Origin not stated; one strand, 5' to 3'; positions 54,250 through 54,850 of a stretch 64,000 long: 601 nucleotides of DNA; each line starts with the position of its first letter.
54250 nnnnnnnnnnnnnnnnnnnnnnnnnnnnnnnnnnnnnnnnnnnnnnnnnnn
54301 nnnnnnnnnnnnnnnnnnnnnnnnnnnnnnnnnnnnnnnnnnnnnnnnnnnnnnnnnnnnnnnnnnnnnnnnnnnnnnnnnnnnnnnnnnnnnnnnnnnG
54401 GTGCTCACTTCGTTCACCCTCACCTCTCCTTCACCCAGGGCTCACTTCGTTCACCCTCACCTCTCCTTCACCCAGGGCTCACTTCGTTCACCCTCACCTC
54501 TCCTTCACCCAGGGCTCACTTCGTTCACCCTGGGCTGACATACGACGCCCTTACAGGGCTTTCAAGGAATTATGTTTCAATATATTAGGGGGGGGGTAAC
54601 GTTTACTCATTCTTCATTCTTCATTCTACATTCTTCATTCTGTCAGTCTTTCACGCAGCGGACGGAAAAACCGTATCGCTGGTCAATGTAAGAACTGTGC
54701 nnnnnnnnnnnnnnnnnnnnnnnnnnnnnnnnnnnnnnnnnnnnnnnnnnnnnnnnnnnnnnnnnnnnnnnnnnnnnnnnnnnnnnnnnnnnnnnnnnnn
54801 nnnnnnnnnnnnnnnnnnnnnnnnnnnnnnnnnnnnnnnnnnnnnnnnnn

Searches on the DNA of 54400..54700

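Call 7: search_rna_families(source=window, start=54400, end=54700, threshold=evalue, max_evalue=1, show_alignments=2)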
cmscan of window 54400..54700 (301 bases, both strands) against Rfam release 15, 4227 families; matches with E-value up to 1: 1.
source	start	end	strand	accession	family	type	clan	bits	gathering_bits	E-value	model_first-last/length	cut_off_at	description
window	54508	54560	+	RF01687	Acido-Lenti-1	Gene; sRNA;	-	38.9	37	1.3e-07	1-46/46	no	Acido-Lenti-1 RNA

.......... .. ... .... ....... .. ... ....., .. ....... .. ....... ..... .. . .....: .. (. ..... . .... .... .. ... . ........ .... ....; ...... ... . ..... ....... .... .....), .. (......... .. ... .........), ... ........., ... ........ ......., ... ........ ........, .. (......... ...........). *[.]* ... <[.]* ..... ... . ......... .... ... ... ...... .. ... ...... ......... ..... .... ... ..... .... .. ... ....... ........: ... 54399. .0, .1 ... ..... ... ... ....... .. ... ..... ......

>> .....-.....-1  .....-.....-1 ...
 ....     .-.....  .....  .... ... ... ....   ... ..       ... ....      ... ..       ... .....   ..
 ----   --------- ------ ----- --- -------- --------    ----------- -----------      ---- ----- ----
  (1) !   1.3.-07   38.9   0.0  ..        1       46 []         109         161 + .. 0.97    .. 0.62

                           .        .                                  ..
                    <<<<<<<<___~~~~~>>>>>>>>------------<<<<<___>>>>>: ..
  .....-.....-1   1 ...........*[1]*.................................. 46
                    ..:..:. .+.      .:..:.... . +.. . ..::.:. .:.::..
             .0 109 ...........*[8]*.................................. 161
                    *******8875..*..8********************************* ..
